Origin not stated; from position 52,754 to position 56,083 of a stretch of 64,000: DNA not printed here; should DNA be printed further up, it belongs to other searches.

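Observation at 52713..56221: Compositionally foreign ~1010-aa phosphoesterase-domain protein next to tRNA-Arg: candidate single-gene defense/accessory module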

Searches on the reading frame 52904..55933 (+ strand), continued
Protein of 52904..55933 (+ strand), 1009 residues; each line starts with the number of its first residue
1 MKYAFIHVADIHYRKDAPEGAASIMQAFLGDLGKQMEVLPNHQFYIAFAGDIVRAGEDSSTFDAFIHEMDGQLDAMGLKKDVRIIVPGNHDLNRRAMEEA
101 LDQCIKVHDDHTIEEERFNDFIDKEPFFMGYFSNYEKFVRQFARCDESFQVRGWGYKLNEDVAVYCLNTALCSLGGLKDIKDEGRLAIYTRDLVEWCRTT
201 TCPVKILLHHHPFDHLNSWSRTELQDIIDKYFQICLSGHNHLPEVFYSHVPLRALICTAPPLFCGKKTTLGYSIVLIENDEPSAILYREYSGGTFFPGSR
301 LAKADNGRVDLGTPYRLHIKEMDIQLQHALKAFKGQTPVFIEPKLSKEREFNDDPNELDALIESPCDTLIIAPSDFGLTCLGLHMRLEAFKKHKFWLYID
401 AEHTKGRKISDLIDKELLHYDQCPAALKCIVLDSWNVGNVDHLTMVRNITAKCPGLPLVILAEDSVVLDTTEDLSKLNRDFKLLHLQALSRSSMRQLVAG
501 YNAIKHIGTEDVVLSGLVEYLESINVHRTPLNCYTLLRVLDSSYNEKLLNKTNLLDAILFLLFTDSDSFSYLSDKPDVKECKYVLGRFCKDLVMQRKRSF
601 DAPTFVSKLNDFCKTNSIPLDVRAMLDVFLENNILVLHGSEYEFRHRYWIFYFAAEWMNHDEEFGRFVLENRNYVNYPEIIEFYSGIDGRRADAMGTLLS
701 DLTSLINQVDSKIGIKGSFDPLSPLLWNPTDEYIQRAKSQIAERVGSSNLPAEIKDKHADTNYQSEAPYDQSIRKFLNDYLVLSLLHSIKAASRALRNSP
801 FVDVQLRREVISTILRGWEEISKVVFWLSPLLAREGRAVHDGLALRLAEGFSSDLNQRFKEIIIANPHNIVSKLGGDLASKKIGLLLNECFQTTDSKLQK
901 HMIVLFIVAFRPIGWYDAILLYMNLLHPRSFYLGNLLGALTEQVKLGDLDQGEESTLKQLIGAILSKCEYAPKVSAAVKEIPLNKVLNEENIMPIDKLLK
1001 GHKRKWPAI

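Call 54: search_solved_structures(query=A2, max_evalue=1, show_alignments=2)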
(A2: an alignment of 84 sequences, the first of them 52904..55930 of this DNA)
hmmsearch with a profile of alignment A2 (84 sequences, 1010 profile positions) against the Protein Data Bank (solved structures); distinct sequences matched with E-value up to 1: 3.
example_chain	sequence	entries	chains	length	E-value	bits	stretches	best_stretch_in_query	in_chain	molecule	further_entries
2xmo_A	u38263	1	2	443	1.7e-06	29.5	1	22-274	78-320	LMO2642 PROTEIN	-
2dxl_A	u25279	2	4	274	0.22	12.5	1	5-91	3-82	Phosphohydrolase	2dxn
2zo9_B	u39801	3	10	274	0.22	12.5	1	5-91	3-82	Phosphohydrolase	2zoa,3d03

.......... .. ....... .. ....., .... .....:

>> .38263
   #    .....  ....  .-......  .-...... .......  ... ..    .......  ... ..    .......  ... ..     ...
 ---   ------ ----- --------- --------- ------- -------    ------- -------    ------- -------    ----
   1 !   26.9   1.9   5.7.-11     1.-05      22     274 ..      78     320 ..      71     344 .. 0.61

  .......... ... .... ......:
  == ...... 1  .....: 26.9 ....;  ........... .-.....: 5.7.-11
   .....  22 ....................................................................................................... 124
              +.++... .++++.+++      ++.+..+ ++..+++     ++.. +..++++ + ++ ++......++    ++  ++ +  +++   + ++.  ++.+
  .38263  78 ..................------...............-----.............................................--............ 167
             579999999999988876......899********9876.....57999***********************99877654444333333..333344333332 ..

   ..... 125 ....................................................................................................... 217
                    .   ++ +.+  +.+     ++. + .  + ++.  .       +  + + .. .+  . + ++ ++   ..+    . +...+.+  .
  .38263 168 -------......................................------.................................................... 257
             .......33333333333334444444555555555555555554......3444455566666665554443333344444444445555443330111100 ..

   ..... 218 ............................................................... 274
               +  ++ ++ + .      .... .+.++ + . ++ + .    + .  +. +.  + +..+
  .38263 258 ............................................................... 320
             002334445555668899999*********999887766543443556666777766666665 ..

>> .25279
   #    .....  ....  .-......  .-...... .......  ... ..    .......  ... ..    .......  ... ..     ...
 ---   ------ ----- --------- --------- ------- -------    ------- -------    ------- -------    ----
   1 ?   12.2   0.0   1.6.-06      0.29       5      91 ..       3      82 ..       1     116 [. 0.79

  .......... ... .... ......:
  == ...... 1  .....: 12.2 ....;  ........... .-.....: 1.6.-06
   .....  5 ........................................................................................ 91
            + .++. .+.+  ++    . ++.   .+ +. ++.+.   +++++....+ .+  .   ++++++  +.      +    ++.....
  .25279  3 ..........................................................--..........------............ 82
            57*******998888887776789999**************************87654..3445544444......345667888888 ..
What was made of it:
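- Tried and rejected: Nothing matches the other 700 residues (call 54).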

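Call 75: find_encoding_contigs(protein=P0010, flank=10000, max_places=1)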
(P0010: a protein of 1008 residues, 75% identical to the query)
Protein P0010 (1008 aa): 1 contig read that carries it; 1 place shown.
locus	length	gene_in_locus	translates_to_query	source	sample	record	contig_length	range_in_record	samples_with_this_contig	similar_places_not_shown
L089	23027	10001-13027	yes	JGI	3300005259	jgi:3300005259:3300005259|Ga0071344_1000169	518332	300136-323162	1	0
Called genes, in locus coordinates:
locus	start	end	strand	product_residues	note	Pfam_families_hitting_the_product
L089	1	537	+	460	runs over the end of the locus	PF02525:Flavodoxin_2, PF03358:FMN_red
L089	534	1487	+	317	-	PF00389:2-Hacid_dh, PF02826:2-Hacid_dh_C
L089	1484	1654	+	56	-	-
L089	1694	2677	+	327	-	PF01278:Omptin (weak)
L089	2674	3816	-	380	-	PF00515:TPR_1 (faint), PF07719:TPR_2 (faint), PF13432:TPR_16 (faint), PF13414:TPR_11 (faint), PF13371:TPR_9 (weak)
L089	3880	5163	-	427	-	PF07690:MFS_1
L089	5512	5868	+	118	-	PF13426:PAS_9 (weak)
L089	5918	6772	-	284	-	-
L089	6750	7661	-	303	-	PF01661:Macro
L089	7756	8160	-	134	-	PF01243:PNPOx_N, PF12900:Pyridox_ox_2, PF16242:Pyrid_ox_like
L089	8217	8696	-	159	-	PF07366:SnoaL, PF12680:SnoaL_2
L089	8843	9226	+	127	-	PF01638:HxlR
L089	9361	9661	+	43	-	-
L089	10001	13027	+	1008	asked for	PF00149:Metallophos, PF24406:nSTAND_NTPase4 (weak)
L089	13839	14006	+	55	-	-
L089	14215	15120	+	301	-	PF00701:DHDPS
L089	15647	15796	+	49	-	-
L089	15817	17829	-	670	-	PF26965:MimR_N, PF00158:Sigma54_activat, PF14532:Sigma54_activ_2, PF07724:AAA_2 (weak), PF07728:AAA_5, PF25601:AAA_lid_14, PF02796:HTH_7 (weak), PF02954:HTH_8, +1 more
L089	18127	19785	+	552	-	PF00501:AMP-binding, PF13193:AMP-binding_C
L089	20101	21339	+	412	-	PF08668:HDOD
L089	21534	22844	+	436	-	PF05013:FGase, PF13529:Peptidase_C39_2, PF03412:Peptidase_C39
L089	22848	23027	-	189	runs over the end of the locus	-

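Call 76: find_encoding_contigs(protein=P0054, flank=10000, max_places=1)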
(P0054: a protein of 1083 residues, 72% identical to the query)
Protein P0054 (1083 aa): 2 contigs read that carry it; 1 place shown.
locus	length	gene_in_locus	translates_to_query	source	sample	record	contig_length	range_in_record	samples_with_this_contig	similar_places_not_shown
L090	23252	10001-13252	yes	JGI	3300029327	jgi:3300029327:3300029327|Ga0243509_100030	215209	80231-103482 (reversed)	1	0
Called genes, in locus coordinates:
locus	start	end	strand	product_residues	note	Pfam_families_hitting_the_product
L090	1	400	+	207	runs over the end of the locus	-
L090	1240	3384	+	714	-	-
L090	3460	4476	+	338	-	PF06379:RhaT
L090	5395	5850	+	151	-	PF00239:Resolvase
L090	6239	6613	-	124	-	PF14534:DUF4440 (weak), PF12680:SnoaL_2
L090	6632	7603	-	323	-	PF08240:ADH_N (weak), PF00107:ADH_zinc_N, PF13602:ADH_zinc_N_2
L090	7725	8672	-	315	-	PF08279:HTH_11, PF19187:HTH_PafC (faint), PF13280:WYL, PF25583:WCX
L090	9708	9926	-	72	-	-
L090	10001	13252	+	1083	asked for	PF00149:Metallophos, PF24406:nSTAND_NTPase4 (weak)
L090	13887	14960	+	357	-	PF13784:Fic_N, PF02661:Fic, PF21248:SoFic-like_C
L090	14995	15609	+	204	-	PF20016:ThsA_Macro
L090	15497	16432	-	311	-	PF13408:Zn_ribbon_recom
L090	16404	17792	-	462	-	PF13479:AAA_24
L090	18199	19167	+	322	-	PF00072:Response_reg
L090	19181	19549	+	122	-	-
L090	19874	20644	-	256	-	-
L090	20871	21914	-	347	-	PF00135:COesterase, PF20434:BD-FAE, PF07859:Abhydrolase_3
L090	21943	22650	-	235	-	-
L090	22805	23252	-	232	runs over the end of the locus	-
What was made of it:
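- next to resolvase, WYL, Fic and ThsA_Macro (L090, call 76);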

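Call 77: find_encoding_contigs(protein=P0004, flank=10000, max_places=2)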
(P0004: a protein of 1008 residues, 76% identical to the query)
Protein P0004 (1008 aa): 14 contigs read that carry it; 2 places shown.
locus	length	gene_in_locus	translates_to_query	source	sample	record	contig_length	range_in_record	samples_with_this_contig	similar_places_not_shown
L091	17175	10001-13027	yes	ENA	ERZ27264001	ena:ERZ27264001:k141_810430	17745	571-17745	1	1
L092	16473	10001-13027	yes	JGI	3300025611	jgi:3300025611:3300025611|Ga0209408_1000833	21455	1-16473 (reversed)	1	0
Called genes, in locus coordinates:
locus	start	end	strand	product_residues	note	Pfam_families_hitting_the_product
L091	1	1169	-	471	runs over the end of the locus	PF00270:DEAD, PF04851:ResIII, PF00271:Helicase_C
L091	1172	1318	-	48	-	-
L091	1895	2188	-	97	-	PF13424:TPR_12 (weak), PF00515:TPR_1 (weak), PF12895:ANAPC3 (weak), PF13428:TPR_14 (faint), PF13432:TPR_16, PF00515:TPR_1, PF07719:TPR_2 (weak), PF13181:TPR_8 (weak), +4 more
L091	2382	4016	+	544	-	PF00753:Lactamase_B, PF12706:Lactamase_B_2 (faint), PF16661:Lactamase_B_6 (weak), PF10996:Beta-Casp, PF07521:RMMBL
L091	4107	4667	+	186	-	PF01558:POR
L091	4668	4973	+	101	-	PF12838:Fer4_7 (faint), PF13187:Fer4_9 (faint), PF13237:Fer4_10 (faint), PF00037:Fer4, PF12837:Fer4_6 (weak)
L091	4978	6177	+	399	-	PF01855:POR_N, PF17147:PFOR_II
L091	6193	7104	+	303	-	PF02775:TPP_enzyme_C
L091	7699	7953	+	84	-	PF02604:PhdYeFM_antitox, PF12910:PHD_like (weak)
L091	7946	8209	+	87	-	PF06769:YoeB_toxin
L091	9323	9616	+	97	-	-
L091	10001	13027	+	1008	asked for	PF00149:Metallophos, PF24406:nSTAND_NTPase4 (weak)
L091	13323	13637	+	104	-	PF01548:DEDD_Tnp_IS110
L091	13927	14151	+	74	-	-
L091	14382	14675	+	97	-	PF04365:BrnT_toxin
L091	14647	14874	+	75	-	-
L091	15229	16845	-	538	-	PF24714:TOR1L1_N (faint), PF25151:TPR_Trm732_C (faint), PF13646:HEAT_2, PF03130:HEAT_PBS (faint), PF13513:HEAT_EZ (faint), PF02985:HEAT (faint), PF13646:HEAT_2, PF12717:Cnd1 (weak)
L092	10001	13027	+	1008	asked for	PF00149:Metallophos, PF24406:nSTAND_NTPase4 (weak)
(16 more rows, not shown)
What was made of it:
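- next to YefM/YoeB, IS110 and BrnT (L091, call 77); Several relatives sit next to toxin-antitoxin, IS or recombinase genes rather than classical antiphage genes (calls 76, 77).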

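Call 81: search_dna_similar(query=window:52904-55930:+, collection=phages, mode=protein, max_evalue=0.001, max_rows=10)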
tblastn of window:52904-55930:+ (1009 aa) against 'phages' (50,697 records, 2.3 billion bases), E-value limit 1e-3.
No match.
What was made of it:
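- That fits a host gene but says nothing about the target (call 81).
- Tried and rejected: Phage-borne origin: no tblastn hit in 50,697 phage records (call 81).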

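Call 92: get_annotated_region(hit=H2, flank=5000)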
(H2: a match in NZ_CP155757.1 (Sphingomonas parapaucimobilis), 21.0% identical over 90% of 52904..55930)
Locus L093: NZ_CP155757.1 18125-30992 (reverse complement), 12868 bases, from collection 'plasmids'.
description: Sphingomonas parapaucimobilis strain YK209 plasmid unnamed8, complete sequence
organism: Sphingomonas parapaucimobilis (NCBI taxid 28213)
taxonomy: Bacteria; Pseudomonadota; Alphaproteobacteria; Sphingomonadales; Sphingomonadaceae; Sphingomonas; Sphingomonas parapaucimobilis
host: -; source: Chinese cabbage; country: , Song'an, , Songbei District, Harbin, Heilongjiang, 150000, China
typing (MOB-suite, as given by PLSDB): non-mobilizable
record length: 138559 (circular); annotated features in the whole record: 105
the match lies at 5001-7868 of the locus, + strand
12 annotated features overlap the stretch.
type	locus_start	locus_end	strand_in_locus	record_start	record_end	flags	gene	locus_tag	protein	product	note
CDS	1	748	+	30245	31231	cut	nadA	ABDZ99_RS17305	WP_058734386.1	quinolinate synthase NadA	GO:0009435 - NAD biosynthetic process [Evidence IEA]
CDS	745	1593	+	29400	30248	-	nadC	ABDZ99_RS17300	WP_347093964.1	carboxylating nicotinate-nucleotide diphosphorylase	GO:0019363 - pyridine nucleotide biosynthetic process [Evidence IEA]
CDS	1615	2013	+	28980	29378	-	-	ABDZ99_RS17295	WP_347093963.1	hypothetical protein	-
CDS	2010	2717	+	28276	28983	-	-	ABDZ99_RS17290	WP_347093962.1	ribonuclease T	-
CDS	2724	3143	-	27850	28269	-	-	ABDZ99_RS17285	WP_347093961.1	DUF4112 domain-containing protein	-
CDS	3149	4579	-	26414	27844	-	-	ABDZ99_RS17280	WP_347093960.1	ABC transporter substrate-binding protein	-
CDS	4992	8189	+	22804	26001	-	-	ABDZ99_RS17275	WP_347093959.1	metallophosphoesterase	-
CDS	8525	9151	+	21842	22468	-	-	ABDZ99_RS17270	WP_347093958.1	recombinase family protein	GO:0006310 - DNA recombination [Evidence IEA]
CDS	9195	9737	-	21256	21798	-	-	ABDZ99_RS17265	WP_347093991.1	MucR family transcriptional regulator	-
CDS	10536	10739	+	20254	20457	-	-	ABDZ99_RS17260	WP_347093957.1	hypothetical protein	-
CDS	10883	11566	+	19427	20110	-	-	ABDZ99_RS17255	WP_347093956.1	serine protease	GO:0006508 - proteolysis [Evidence IEA]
CDS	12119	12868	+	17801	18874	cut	-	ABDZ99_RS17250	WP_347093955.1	DNA cytosine methyltransferase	GO:0006304 - DNA modification [Evidence IEA]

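Call 93: get_annotated_region(hit=H3, flank=5000)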
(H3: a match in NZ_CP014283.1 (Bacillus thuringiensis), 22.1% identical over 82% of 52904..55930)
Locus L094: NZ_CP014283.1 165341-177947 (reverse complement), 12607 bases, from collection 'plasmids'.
description: Bacillus thuringiensis strain Bt185 plasmid pBT1850636, complete sequence
organism: Bacillus thuringiensis (NCBI taxid 1428)
taxonomy: Bacteria; Bacillota; Bacilli; Bacillales; Bacillaceae; Bacillus; Bacillus thuringiensis
host: -; source: cell culture,soil; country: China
typing (MOB-suite, as given by PLSDB): non-mobilizable; replicon rep_cluster_125,rep_cluster_459
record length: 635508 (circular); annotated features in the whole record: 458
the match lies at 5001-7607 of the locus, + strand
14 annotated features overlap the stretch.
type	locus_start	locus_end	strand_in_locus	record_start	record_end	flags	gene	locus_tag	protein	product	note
CDS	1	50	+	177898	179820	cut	-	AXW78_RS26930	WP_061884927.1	AAA family ATPase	-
CDS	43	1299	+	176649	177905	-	-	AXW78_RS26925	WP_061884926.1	hypothetical protein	-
CDS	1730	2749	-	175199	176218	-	-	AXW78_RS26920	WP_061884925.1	tyrosine-type recombinase/integrase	GO:0015074 - DNA integration [Evidence IEA]; GO:0006310 - DNA recombination [Evidence IEA]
CDS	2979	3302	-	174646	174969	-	-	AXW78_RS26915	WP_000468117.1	helix-turn-helix transcriptional regulator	-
CDS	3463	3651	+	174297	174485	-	-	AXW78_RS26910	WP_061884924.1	helix-turn-helix transcriptional regulator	-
CDS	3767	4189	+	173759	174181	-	-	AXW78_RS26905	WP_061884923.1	hypothetical protein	-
CDS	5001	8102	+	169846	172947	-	-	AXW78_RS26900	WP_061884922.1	metallophosphoesterase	-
CDS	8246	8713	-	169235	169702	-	-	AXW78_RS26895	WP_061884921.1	hypothetical protein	-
CDS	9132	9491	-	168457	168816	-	-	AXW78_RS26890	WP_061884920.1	helix-turn-helix transcriptional regulator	-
CDS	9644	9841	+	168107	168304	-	-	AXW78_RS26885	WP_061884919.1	helix-turn-helix domain-containing protein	-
CDS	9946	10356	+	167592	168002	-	-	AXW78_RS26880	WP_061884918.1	hypothetical protein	-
CDS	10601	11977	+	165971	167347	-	tet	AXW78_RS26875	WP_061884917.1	Tet(L)/Tet(K)/Tet(45) family tetracycline efflux MFS transporter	GO:0015904 - tetracycline transmembrane transport [Evidence IEA]; GO:0055085 - transmembrane transport [Evidence IEA]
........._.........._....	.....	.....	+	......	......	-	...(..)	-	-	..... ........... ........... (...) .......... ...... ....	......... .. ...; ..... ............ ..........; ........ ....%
CDS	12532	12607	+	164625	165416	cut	-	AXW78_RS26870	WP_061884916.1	enoyl-CoA hydratase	-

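Call 94: get_annotated_region(hit=H9, flank=5000)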
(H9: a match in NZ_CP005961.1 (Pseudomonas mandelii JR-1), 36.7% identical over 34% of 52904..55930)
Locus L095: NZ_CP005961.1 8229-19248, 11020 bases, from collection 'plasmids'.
description: Pseudomonas mandelii JR-1 plasmid unnamed, complete sequence
organism: Pseudomonas mandelii JR-1 (NCBI taxid 1147786)
taxonomy: Bacteria; Pseudomonadota; Gammaproteobacteria; Pseudomonadales; Pseudomonadaceae; Pseudomonas; Pseudomonas mandelii; Pseudomonas mandelii JR-1
host: -; source: natural mineral water; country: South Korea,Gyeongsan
typing (MOB-suite, as given by PLSDB): non-mobilizable
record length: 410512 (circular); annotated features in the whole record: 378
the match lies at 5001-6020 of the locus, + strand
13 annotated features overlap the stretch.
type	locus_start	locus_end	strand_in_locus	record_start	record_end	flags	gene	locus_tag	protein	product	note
CDS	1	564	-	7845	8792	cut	-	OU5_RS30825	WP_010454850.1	CBASS oligonucleotide cyclase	-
CDS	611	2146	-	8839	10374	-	-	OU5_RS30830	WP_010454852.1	phosphorylase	-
CDS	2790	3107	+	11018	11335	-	-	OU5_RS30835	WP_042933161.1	hypothetical protein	-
CDS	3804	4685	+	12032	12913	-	-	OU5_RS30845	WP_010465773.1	hypothetical protein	-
CDS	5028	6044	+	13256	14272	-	-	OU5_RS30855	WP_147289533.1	hypothetical protein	-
CDS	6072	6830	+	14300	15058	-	-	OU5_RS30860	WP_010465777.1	ankyrin repeat domain-containing protein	-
CDS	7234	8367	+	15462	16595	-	-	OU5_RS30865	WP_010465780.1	glutathione S-transferase family protein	GO:0006749 - glutathione metabolic process [Evidence IEA]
CDS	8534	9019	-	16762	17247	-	-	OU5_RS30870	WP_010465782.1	MaoC/PaaZ C-terminal domain-containing protein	-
CDS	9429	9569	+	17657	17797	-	-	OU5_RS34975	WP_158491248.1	hypothetical protein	-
CDS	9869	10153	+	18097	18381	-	-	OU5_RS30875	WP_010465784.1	hypothetical protein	-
CDS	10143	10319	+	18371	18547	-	-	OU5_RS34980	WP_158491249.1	hypothetical protein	-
CDS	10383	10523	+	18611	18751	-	-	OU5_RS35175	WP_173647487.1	hypothetical protein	-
CDS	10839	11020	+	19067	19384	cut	-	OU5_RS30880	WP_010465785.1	hypothetical protein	-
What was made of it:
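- a fragmentary copy next to CBASS (L095, call 94).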
